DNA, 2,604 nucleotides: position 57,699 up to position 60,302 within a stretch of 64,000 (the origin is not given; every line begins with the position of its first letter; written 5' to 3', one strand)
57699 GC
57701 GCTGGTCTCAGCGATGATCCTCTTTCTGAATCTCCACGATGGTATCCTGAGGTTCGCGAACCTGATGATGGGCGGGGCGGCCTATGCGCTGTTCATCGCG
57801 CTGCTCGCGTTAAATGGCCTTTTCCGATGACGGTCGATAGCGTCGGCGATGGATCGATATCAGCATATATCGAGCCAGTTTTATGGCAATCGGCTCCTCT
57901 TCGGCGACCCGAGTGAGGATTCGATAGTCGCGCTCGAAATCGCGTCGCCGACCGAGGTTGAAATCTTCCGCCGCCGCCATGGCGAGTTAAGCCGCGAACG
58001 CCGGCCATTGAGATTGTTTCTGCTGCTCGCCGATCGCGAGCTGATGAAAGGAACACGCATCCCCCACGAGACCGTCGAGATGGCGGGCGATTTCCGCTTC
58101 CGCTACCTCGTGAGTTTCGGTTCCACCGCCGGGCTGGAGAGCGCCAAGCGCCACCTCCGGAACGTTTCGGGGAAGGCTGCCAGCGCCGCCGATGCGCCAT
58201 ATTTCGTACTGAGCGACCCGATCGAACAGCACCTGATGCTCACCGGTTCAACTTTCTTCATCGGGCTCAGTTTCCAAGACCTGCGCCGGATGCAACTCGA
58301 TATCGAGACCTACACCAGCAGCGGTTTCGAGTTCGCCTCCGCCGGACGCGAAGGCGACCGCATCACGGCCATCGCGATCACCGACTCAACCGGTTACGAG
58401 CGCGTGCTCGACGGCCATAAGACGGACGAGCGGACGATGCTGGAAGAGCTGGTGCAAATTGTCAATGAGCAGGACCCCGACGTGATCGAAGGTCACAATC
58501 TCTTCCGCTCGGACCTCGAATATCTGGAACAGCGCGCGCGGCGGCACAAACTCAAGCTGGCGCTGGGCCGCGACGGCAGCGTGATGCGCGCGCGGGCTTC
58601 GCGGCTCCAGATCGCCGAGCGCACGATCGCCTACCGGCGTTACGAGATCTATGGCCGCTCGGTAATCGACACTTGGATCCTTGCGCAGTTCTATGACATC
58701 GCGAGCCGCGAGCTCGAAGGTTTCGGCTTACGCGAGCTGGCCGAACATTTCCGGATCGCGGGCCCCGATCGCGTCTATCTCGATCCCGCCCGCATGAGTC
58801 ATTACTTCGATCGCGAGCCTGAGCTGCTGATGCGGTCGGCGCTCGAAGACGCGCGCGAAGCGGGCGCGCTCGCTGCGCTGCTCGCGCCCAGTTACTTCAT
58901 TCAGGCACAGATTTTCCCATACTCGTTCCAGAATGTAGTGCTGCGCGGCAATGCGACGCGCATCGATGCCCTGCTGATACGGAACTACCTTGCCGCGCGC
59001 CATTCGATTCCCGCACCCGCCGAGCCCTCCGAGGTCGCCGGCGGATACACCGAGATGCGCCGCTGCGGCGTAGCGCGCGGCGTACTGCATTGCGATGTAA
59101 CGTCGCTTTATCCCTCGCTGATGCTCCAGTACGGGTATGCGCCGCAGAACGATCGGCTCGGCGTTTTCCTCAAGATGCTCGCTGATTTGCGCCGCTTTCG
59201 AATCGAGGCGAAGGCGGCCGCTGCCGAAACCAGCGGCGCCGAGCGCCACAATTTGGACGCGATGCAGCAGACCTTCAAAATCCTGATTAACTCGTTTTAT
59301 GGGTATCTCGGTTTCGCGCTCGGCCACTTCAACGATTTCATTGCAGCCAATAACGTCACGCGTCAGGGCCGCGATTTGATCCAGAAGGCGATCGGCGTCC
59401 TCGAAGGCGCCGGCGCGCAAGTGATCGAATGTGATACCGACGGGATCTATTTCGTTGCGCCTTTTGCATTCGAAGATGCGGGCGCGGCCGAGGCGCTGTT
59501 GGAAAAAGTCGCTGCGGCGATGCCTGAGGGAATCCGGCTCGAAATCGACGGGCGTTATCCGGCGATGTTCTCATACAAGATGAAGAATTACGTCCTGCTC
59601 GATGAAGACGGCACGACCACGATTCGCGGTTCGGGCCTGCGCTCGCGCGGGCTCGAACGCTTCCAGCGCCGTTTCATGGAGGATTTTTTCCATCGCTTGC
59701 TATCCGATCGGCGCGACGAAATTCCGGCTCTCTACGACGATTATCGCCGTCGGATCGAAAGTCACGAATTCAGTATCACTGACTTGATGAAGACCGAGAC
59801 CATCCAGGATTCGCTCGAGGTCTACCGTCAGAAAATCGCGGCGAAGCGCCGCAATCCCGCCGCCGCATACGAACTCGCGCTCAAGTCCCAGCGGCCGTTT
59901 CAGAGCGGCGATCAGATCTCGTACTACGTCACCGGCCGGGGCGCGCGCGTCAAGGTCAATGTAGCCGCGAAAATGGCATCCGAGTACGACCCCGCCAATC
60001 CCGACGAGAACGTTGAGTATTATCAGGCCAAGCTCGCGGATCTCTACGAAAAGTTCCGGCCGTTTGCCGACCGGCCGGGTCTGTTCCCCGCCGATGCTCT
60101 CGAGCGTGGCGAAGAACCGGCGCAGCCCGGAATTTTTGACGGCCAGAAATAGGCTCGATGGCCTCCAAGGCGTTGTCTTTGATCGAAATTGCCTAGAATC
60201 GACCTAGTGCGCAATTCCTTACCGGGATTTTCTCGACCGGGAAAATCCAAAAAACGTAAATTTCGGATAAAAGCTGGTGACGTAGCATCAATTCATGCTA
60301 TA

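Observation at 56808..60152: Family-B DNA polymerase II gene apparently co-transcribed with a Na+/Ca2+-exchanger gene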

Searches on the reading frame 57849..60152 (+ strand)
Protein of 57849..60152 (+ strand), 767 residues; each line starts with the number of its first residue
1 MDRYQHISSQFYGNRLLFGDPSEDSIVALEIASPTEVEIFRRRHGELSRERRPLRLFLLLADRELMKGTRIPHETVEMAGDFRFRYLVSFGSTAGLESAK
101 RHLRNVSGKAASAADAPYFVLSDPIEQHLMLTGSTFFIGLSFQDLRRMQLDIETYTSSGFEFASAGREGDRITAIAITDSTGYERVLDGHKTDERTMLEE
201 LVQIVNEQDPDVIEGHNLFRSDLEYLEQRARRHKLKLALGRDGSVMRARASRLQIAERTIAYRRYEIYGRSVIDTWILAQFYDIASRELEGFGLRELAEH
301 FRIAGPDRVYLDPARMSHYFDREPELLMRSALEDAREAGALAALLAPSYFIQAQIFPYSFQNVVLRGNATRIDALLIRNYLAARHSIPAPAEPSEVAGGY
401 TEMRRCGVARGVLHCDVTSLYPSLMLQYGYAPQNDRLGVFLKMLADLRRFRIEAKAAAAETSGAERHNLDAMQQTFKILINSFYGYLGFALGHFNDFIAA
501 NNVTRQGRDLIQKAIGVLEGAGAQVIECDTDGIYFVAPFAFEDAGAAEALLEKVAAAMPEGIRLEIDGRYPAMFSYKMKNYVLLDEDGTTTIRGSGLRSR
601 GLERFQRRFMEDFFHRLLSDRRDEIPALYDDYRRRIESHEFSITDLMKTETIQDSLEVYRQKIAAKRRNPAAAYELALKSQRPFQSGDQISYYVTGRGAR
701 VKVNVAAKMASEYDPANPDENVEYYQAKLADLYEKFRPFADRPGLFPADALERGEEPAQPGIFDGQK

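Call 4: search_protein_families(library=pfam, proteins=[window:57849-60152:+], max_evalue=0.01)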
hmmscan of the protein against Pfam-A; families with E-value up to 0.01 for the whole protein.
window:57849-60152:+ (767 aa): 2 families
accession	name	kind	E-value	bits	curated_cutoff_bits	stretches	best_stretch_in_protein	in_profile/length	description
PF00136.26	DNA_pol_B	-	7e-21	75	23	1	433-730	113-443/453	DNA polymerase family B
PF03104.25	DNA_pol_B_exo1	-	6.9e-12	45.7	23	1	192-279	141-228/242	DNA polymerase family B, exonuclease domain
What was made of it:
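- Checked: ORF 57849-60152 (+, ATG, 767 aa) hits DNA_pol_B at 7e-21 and DNA_pol_B_exo1 at 6.9e-12 (call 4).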

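Call 5: search_protein_families(library=ncbifam, proteins=[window:57849-60152:+], max_evalue=0.01)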
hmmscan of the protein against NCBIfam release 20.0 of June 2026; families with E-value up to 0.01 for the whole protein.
window:57849-60152:+ (767 aa): 9 families
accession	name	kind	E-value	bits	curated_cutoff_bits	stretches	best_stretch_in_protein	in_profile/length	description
NF004421.0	PRK05762.1-2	equivalog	4.1e-30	104.7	570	1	145-536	159-563/795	DNA polymerase II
NF004422.0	PRK05762.1-4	equivalog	5e-23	81.4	1103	2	145-425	153-432/789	DNA polymerase II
NF004420.0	PRK05762.1-1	equivalog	6.9e-18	64.7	1435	2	146-427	151-430/783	DNA polymerase II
NF004417.0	PRK05761.1-3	equivalog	4.3e-17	61.4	780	1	440-705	554-818/858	DNA-directed DNA polymerase I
TIGR00592.1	pol2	superfamily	1.6e-15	56.3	239.95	1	438-696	860-1131/1176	DNA polymerase (pol2)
NF004416.0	PRK05761.1-2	equivalog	4.5e-12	45.2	516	1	398-703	320-620/665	type B DNA-directed DNA polymerase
NF004415.0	PRK05761.1-1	equivalog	6.4e-11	40.9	1289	1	438-630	561-752/883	DNA-directed DNA polymerase I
NF004419.0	PRK05761.1-5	equivalog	1.4e-10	39.8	1285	1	443-617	622-794/932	DNA-directed DNA polymerase I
NF004418.0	PRK05761.1-4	subfamily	6.1e-08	31.3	692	1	449-716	402-676/717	type B DNA-directed DNA polymerase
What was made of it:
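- On E. coli-type DNA polymerase II (group G1): 64.7 against 1435, 104.7 against 570, and 81.4 against 1103 bits (call 5).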

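Call 6: find_homologous_proteins(query=window:57849-60152:+, max_evalue=0.00001)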
Query window:57849-60152:+ (767 aa): 7138 proteins with E <= 0.00001 among 8000 candidates; the best 120 are listed.
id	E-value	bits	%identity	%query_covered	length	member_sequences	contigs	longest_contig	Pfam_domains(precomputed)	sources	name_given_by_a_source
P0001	0.0e+0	1711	100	100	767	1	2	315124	PF00136.27,PF03104.26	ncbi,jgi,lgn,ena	-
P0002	0.0e+0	1704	100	100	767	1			PF00136.27,PF03104.26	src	-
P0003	0.0e+0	1653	96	100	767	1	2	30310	PF00136.27,PF03104.26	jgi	jgi:DNA polymerase I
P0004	0.0e+0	1532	89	100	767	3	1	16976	PF00136.27,PF03104.26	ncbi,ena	-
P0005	0.0e+0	1492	87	100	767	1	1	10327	PF00136.27,PF03104.26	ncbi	-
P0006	0.0e+0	1484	85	100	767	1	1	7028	PF00136.27,PF03104.26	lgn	-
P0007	0.0e+0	1482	86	100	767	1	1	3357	PF00136.27,PF03104.26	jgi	jgi:DNA polymerase elongation subunit (family B)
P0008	0.0e+0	1476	85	100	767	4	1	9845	PF00136.27,PF03104.26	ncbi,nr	ncbi:MAG TPA: DNA polymerase domain-containing protein [Candidatus Binataceae bacterium]|nr:DNA poly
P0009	0.0e+0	1469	85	100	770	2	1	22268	PF00136.27,PF03104.26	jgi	jgi:DNA polymerase I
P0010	0.0e+0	1455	85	100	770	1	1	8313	PF00136.27,PF03104.26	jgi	jgi:DNA polymerase, archaea type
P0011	0.0e+0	1442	84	100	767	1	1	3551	PF00136.27,PF03104.26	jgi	jgi:DNA polymerase I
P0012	0.0e+0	1295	75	100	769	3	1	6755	PF00136.27,PF03104.26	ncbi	-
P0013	0.0e+0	1281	74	100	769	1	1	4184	PF00136.27,PF03104.26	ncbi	ncbi:MAG: DNA polymerase domain-containing protein [Candidatus Binataceae bacterium]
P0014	0.0e+0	1259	75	97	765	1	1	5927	PF00136.27,PF03104.26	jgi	jgi:DNA polymerase elongation subunit (family B)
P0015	0.0e+0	1258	73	99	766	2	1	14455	PF00136.27,PF03104.26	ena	-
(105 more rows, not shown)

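Call 7: search_solved_structures(query=window:57849-60152:+, max_evalue=0.001, show_alignments=2)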
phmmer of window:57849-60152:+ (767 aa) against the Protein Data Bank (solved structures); distinct sequences matched with E-value up to 0.001: 95 (the best 60 are shown).
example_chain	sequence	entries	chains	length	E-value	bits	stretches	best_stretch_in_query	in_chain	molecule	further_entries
1wn7_A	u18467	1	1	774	2e-33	119.2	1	143-726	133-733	Family B DNA Polymerase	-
1wns_A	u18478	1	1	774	2.4e-33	119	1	143-726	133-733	DNA POLYMERASE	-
4k8z_A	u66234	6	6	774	2.7e-32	115.5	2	429-726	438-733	DNA polymerase | DNA polymerase,DNA polymerase,DNA polymerase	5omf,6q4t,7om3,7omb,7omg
7tqw_A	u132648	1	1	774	4.7e-32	114.7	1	143-726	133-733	DNA polymerase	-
5vu5_A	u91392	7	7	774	2.5e-31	112.3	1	192-726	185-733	DNA polymerase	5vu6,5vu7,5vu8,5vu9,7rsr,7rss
7rsu_A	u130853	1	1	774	5.1e-31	111.3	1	192-726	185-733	DNA polymerase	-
1tgo_A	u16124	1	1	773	8.4e-31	110.6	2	429-726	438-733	PROTEIN (THERMOSTABLE B DNA POLYMERASE)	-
8s84_A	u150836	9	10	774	1.2e-30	110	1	192-728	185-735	DNA polymerase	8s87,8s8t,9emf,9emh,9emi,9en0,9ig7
1qht_A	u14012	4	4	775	1.5e-30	109.7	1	193-726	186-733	PROTEIN (DNA POLYMERASE) | DNA polymerase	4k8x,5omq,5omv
6is7_A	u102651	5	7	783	2e-30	109.4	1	193-726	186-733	DNA polymerase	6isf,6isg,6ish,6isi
4fm2_A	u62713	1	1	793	2.8e-30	108.8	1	191-726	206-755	DNA polymerase 1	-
6wya_A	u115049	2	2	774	5e-30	108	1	143-728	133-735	DNA polymerase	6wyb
4flt_A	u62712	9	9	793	5.2e-30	107.9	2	433-726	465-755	DNA polymerase 1 | Pyrococcus abyssi B family DNA polymerase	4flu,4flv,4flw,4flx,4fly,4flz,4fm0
7b08_A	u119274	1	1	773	9.5e-30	107.1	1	192-726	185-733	DNA polymerase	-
2xhb_A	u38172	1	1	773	9.5e-30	107.1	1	143-726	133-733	DNA POLYMERASE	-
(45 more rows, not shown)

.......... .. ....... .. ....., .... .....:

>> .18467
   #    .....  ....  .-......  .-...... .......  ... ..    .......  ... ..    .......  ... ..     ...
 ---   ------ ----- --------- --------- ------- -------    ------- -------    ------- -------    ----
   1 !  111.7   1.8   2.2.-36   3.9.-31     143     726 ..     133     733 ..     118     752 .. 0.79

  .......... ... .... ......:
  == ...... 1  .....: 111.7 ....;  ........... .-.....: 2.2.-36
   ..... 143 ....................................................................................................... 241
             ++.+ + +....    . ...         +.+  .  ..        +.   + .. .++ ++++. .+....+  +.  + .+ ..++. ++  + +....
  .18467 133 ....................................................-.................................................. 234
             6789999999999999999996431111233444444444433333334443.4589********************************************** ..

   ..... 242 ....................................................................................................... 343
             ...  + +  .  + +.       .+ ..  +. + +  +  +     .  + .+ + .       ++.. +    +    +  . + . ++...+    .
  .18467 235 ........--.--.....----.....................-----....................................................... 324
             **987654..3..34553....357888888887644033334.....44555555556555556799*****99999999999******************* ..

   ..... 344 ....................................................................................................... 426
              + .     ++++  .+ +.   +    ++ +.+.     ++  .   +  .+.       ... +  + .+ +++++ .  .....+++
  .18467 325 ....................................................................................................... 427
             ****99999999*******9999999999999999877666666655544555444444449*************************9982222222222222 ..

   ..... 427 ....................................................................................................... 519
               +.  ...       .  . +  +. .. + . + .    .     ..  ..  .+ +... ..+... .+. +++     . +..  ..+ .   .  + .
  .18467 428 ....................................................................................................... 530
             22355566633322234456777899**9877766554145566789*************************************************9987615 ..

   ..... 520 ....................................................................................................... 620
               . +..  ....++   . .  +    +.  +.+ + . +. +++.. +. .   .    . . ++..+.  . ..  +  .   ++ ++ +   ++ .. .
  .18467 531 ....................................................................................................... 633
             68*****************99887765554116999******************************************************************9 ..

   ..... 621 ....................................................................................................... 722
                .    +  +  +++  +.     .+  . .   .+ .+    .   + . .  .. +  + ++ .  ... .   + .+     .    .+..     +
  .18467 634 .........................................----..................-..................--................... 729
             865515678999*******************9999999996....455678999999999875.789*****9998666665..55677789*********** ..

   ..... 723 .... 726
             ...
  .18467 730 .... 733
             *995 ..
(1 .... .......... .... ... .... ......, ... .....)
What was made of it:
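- On E. coli-type DNA polymerase II (group G1): In the PDB search, Pol II scores 1.8e-14 and archaeal PolB 2e-33 (call 7).
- On piPolB / protein-primed PolB of mobile elements: The protein is 767 aa with a region of about 140 aa before the exonuclease domain, and it aligns collinearly with KOD polymerase (call 7).
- Closest known: Archaeal PolB3. Same: The alignment is collinear over residues 143-726 (2e-33; call 7), and the exonuclease and polymerase motifs align one to one.
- The best solved structure is Thermococcus PolB at 2e-33, against E. coli Pol II at 1.8e-14 (call 7).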

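Call 12: find_related_loci(query=A1, collection=genome_contigs, flank=6000)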
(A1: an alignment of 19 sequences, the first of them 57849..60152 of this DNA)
Query A1 (767 aa) in genome_contigs; peptide patterns used: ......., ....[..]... (x = any residue, [..] = any of these).
600 stretches matched a pattern (row limit reached: there are more); 535 encode a relative of the query (tblastn E <= 1e-3); the best 80 are kept; 80 distinct loci.
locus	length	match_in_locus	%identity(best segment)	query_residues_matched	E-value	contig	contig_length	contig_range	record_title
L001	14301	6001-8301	84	2-767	0e+0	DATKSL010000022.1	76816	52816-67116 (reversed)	MAG TPA_asm: Candidatus Binataceae bacterium isolate SMAG_U14053 k141_968129, whole genome shotgun sequence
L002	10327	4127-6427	87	1-767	0e+0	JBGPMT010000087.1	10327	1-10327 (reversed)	MAG: Candidatus Binataceae bacterium isolate OBJ_0618_7090110_231 k141_11098784_length_10327_cov_30.3906, whole genome s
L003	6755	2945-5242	75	1-767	0e+0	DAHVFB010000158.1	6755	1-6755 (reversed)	MAG TPA_asm: Deltaproteobacteria bacterium isolate clean291 NODE_158_length_6755_cov_5.559445, whole genome shotgun sequ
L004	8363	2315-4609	72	1-763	0e+0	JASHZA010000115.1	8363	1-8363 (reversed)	MAG: Candidatus Binataceae bacterium isolate JOPF297 JOPF_AWAY_contig_438429, whole genome shotgun sequence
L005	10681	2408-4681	70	1-758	0e+0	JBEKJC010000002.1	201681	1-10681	MAG: Candidatus Binataceae bacterium isolate SPRUCE 314 SPRUCE_314_2, whole genome shotgun sequence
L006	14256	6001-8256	72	1-752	0e+0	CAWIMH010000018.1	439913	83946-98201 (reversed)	MAG: uncultured proteobacterium isolate MFD05377.bin.1.214 genome assembly, contig: contig_43069, whole genome shotgun s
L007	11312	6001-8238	71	1-746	0e+0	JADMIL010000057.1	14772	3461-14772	MAG: Candidatus Binataceae bacterium isolate MAG011 NODE_1676_length_14772_cov_10.885439, whole genome shotgun sequence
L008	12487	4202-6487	69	1-763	0e+0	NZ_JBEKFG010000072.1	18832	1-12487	MAG: Candidatus Binatus sp. isolate SPRUCE 224 SPRUCE_224_72, whole genome shotgun sequence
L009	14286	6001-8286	70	1-763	0e+0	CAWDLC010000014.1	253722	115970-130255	MAG: Candidatus Binataceae bacterium isolate MFD04492.bin.2.156 genome assembly, contig: contig_25710, whole genome shot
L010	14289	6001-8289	71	1-763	0e+0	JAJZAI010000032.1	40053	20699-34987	MAG: Deltaproteobacteria bacterium isolate FK5.bin90 NODE_999_length_40053_cov_2.250013, whole genome shotgun sequence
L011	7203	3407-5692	69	1-763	0e+0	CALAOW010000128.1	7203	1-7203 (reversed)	MAG TPA_asm: uncultured proteobacterium isolate ERR1035437_bin.86_CONCOCT_v1.1_MAG genome assembly, contig: ERZ1756482.1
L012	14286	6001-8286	69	1-763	0e+0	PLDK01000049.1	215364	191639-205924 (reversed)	MAG: Deltaproteobacteria bacterium isolate palsa_1114 73.20111000_P2D.7_contig_64, whole genome shotgun sequence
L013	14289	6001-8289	71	1-763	0e+0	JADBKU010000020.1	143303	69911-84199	MAG: bacterium isolate Bu91 bin.91_contig20, whole genome shotgun sequence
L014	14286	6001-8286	68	1-763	0e+0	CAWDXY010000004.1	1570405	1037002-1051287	MAG: uncultured delta proteobacterium isolate MFD01248.bin.1.21 genome assembly, contig: contig_2914, whole genome shotg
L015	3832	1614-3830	71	3-741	0e+0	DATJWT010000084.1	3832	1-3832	MAG TPA_asm: Candidatus Binataceae bacterium isolate SMAG_U15106 k141_1621780, whole genome shotgun sequence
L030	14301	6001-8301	68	3-763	0e+0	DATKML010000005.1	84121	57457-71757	MAG TPA_asm: Candidatus Binataceae bacterium isolate SMAG_U14710 k141_3113345, whole genome shotgun sequence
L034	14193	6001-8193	58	11-739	0e+0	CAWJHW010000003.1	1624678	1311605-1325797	MAG: uncultured candidate division NC10 bacterium isolate MFD03726.bin.1.177 genome assembly, contig: contig_18817, whol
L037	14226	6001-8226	53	1-741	0e+0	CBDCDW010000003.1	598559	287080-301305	MAG: uncultured Candidatus Binatia bacterium isolate 9a2c71a9-8664-4bc0-91de-9535c4cbd7a1 genome assembly, contig: conti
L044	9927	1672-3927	53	7-759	0e+0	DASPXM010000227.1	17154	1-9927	MAG TPA_asm: Verrucomicrobiia bacterium isolate SMAG_U11567 k141_938277, whole genome shotgun sequence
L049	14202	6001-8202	53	7-745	0e+0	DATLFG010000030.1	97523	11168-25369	MAG TPA_asm: Candidatus Limnocylindria bacterium isolate SMAG_U14396 k141_1365427, whole genome shotgun sequence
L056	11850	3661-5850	47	11-739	0e+0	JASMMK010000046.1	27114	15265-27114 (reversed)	MAG: Candidatus Scalindua sp. isolate Arabian9_MAG_63 c_000000961964, whole genome shotgun sequence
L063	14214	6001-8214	52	14-740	0e+0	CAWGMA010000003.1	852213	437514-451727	MAG: Candidatus Eisenbacteria bacterium isolate MFD09779.bin.1.77 genome assembly, contig: contig_30918, whole genome sh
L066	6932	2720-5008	50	14-760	0e+0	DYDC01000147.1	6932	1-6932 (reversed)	MAG TPA_asm: Methylacidiphilum sp. isolate IMS_BF NODE_2618_length_6936_cov_197.715, whole genome shotgun sequence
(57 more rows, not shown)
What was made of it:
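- Closest known: Bacterial PolB group G3. Same: Scattered across many bacterial phyla: here Binatota, Methylomirabilota/Rokubacteria, Planctomycetota (anammox), Verrucomicrobiota, Chloroflexota and others (call 12).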

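Call 18: find_encoding_contigs(protein=P0001, flank=10000, max_places=3)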
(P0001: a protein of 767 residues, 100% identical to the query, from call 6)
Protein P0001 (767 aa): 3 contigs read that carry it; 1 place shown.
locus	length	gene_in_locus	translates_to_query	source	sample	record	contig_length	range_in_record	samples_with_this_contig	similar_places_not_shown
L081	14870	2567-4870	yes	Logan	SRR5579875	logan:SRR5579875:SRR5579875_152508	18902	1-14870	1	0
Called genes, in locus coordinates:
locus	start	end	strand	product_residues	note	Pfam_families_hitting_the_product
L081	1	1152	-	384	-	?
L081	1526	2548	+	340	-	PF01699:Na_Ca_ex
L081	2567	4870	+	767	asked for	PF03104:DNA_pol_B_exo1, PF00136:DNA_pol_B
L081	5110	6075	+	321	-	PF13229:Beta_helix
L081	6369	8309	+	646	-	-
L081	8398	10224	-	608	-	PF01012:ETF, PF00766:ETF_alpha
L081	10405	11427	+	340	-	PF01032:FecCD, PF00950:ABC-3 (weak)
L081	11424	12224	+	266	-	PF00005:ABC_tran, PF02463:SMC_N (faint), PF13304:AAA_21 (faint)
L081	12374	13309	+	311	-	PF00149:Metallophos, PF12850:Metallophos_2 (weak)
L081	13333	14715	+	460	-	PF07969:Amidohydro_3 (weak), PF01979:Amidohydro_1, PF07969:Amidohydro_3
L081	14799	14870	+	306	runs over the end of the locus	PF01073:3Beta_HSD, PF01370:Epimerase, PF04321:RmlD_sub_bind (faint), PF05368:NmrA, PF16363:GDP_Man_Dehyd (weak), PF13460:NAD_binding_10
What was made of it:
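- Checked: An independent gene call on the same contig gives the same coordinates (call 18).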
